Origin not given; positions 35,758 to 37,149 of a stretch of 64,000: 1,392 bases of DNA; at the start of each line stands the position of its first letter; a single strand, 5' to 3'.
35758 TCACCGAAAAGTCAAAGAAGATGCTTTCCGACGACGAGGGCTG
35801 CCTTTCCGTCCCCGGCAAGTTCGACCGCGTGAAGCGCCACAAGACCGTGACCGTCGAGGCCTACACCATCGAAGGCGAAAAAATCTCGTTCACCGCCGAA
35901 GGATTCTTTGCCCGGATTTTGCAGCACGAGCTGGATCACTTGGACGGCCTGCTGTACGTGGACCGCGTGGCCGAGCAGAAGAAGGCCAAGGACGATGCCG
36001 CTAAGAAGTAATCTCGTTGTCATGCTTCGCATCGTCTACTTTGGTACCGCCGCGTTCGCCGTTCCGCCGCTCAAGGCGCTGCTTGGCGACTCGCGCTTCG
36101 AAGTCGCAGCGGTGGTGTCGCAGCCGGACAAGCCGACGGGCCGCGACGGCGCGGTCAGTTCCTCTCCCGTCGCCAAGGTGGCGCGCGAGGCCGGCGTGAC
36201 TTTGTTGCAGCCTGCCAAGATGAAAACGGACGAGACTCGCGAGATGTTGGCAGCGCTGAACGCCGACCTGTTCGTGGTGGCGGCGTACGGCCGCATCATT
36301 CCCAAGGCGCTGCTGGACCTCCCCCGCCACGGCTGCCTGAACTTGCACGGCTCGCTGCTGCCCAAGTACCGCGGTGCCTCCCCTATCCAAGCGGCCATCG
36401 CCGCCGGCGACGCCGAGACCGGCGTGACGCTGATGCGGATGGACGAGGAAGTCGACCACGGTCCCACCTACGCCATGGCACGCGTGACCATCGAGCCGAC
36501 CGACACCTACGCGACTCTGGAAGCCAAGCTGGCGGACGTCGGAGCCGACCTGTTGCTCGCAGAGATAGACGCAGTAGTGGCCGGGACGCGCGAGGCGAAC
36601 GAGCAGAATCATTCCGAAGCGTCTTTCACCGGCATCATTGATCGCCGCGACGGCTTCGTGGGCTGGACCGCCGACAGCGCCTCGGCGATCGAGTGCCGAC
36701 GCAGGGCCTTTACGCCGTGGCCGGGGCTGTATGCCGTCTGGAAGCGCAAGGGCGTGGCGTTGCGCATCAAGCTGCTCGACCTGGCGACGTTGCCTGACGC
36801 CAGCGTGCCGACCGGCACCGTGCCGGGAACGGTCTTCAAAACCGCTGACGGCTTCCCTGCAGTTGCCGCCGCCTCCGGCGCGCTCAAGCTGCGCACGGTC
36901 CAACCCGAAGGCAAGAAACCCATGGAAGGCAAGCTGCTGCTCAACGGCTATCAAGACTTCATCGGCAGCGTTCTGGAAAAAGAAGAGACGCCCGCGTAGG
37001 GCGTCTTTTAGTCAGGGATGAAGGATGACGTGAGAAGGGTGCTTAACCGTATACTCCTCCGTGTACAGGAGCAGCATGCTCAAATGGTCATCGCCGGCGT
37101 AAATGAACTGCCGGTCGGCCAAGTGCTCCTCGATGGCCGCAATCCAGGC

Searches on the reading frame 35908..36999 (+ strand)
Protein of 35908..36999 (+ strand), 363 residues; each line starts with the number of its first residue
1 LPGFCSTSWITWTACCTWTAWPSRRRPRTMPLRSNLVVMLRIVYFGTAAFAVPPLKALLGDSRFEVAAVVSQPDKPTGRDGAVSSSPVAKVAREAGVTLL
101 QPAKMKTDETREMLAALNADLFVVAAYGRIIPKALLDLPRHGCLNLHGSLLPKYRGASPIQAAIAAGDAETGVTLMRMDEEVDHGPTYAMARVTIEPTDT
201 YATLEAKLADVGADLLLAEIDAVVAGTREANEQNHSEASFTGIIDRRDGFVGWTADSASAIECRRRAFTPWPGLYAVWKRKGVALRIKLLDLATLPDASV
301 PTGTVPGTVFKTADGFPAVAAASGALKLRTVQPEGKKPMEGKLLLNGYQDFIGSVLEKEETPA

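Call 67: search_protein_families(library=pfam, proteins=[window:35908-36999:+], max_evalue=0.0001)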
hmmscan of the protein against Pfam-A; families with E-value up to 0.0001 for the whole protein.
window:35908-36999:+ (363 aa): 2 families
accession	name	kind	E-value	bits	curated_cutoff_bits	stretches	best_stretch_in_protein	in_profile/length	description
PF00551.24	Formyl_trans_N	-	2.4e-46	158.2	26.1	1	41-217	2-178/181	Formyl transferase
PF02911.23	Formyl_trans_C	-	1.1e-17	64.5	21.1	1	244-348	2-99/100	Formyl transferase, C-terminal domain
